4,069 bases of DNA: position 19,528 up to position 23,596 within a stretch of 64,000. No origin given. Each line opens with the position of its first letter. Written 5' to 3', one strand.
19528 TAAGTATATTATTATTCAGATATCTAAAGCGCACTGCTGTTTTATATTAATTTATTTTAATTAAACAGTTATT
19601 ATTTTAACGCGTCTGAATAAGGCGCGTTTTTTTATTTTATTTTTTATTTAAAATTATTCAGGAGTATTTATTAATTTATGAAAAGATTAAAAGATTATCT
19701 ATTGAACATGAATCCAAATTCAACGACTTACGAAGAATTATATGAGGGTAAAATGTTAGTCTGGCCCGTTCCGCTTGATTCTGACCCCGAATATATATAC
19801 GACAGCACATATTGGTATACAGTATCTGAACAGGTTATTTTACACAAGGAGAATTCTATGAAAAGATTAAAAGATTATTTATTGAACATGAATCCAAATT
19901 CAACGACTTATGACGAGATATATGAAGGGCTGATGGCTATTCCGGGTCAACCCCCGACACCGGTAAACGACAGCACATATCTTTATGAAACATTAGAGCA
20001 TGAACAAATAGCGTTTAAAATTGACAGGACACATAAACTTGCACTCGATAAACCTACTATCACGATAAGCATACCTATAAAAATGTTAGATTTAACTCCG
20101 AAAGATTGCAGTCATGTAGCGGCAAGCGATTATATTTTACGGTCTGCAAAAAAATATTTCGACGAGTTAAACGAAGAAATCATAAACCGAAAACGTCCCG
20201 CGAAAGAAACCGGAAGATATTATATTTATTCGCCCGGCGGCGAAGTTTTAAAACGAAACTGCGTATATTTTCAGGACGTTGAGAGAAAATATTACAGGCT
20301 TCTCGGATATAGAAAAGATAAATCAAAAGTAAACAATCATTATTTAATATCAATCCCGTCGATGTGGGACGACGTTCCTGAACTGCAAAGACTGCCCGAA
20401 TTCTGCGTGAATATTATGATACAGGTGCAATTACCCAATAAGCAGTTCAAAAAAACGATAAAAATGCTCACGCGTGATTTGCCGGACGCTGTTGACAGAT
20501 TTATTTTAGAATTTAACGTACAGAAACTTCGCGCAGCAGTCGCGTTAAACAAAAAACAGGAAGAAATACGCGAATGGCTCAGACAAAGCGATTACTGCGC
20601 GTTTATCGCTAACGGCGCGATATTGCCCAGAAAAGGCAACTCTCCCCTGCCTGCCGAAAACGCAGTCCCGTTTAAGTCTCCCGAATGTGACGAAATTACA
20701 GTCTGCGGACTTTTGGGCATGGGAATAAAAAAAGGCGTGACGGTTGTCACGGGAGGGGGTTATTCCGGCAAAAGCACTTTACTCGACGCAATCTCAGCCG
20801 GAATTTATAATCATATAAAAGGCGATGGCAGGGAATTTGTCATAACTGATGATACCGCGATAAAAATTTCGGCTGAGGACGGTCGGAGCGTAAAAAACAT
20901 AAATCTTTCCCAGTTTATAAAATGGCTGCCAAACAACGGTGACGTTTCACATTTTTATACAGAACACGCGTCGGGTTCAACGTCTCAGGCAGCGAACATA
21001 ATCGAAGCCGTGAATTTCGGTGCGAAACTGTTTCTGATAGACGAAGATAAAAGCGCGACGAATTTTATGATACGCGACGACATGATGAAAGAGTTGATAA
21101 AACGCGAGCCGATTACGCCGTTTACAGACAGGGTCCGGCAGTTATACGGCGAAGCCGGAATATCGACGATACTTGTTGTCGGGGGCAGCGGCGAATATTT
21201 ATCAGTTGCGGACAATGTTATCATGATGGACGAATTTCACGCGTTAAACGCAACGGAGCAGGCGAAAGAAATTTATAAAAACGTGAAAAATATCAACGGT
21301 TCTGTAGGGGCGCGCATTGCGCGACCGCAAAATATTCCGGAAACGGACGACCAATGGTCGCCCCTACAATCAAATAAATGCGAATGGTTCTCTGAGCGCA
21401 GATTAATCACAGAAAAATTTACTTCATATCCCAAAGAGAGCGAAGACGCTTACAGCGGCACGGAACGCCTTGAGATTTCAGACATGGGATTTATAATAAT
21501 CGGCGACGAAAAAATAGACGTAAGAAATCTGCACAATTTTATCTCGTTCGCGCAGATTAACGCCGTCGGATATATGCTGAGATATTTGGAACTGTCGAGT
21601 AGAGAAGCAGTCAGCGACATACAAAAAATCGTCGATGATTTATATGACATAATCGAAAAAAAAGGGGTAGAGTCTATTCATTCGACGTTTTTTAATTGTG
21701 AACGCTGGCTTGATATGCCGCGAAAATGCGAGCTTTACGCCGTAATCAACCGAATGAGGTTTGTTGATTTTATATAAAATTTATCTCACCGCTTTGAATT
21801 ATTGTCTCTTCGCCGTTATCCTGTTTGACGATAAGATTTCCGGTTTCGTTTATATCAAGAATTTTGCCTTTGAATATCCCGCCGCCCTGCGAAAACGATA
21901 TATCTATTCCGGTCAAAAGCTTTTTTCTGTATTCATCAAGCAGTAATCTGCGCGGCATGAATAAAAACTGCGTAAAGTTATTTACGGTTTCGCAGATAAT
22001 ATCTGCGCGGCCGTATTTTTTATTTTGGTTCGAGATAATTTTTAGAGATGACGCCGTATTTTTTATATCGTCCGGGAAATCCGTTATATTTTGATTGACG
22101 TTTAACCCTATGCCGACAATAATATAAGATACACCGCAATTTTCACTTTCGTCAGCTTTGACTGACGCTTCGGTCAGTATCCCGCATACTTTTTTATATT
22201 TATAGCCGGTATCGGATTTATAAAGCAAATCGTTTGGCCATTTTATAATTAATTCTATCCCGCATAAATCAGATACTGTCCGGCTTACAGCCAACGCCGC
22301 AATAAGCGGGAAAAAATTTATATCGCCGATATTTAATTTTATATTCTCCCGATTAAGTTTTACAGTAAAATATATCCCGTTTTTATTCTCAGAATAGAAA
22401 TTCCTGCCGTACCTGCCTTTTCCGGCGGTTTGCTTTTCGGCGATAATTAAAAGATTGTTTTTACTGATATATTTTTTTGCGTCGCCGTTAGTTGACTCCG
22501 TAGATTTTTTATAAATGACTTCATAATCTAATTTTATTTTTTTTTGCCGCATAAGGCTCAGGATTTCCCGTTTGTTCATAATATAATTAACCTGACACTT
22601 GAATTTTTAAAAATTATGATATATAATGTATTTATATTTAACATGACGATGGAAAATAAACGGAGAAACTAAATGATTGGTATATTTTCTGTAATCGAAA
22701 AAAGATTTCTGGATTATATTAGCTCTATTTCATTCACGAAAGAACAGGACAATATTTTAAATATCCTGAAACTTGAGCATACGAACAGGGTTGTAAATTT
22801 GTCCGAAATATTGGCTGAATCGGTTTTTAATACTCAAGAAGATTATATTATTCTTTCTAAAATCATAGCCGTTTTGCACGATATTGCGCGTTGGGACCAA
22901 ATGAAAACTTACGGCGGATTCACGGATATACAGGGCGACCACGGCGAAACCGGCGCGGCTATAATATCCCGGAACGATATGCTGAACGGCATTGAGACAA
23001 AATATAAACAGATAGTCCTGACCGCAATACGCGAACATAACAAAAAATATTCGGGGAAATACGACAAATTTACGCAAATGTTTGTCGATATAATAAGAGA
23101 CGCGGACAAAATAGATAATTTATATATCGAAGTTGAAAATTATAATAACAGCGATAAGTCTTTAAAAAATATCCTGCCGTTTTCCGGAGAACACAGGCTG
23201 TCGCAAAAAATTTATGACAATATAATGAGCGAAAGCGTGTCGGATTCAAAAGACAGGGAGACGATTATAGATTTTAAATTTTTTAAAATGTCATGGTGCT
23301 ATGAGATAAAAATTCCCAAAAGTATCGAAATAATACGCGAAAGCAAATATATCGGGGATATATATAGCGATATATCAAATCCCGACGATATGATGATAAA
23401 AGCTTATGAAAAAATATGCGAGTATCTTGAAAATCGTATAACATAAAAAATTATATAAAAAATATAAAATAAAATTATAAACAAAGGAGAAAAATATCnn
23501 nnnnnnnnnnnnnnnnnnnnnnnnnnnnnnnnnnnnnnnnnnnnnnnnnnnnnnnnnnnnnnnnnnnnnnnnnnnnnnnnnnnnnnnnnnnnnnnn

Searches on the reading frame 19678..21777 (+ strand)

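Call 55: search_protein_families(library=pfam, proteins=[window:19678-21777:+], max_evalue=0.00001)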
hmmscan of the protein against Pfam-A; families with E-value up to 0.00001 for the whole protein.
window:19678-21777:+ (699 aa): 2 families
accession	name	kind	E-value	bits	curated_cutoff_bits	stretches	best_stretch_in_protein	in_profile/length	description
PF09818.15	ABC_ATPase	-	4.9e-103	344.5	23.2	1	281-538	2-267/283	P-loop domain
PF21117.3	MRB1590_C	-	6.5e-13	49.7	27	1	602-695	6-98/102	MRB1590 C-terminal domain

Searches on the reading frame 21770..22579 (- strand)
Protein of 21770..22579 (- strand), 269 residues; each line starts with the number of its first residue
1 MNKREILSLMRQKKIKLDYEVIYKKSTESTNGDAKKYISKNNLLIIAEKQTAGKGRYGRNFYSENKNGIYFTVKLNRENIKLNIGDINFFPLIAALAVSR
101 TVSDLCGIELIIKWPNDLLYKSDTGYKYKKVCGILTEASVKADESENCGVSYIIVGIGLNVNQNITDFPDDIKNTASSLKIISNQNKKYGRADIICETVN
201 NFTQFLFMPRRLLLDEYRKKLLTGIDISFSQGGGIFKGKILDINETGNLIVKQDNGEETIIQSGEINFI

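Call 55: search_protein_families(library=pfam, proteins=[window:21770-22579:-], max_evalue=0.00001)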
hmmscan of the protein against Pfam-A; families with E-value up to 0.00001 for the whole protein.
window:21770-22579:- (269 aa): 2 families
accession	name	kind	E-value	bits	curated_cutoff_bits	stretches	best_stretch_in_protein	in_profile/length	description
PF03099.24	BPL_LplA_LipB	-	3.2e-11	43.7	21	1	27-139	5-118/133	Biotin/lipoate A/B protein ligase family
PF02237.23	BPL_C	-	6.2e-07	29.7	21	1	231-266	10-45/48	Biotin protein ligase C terminal domain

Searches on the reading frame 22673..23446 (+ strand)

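Call 55: search_protein_families(library=pfam, proteins=[window:22673-23446:+], max_evalue=0.00001)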
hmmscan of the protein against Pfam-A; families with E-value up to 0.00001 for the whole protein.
window:22673-23446:+ (257 aa): 1 family
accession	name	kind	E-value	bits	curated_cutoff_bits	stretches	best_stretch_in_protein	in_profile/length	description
PF01966.28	HD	-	7.4e-09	36.4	22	1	34-149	2-115/116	HD domain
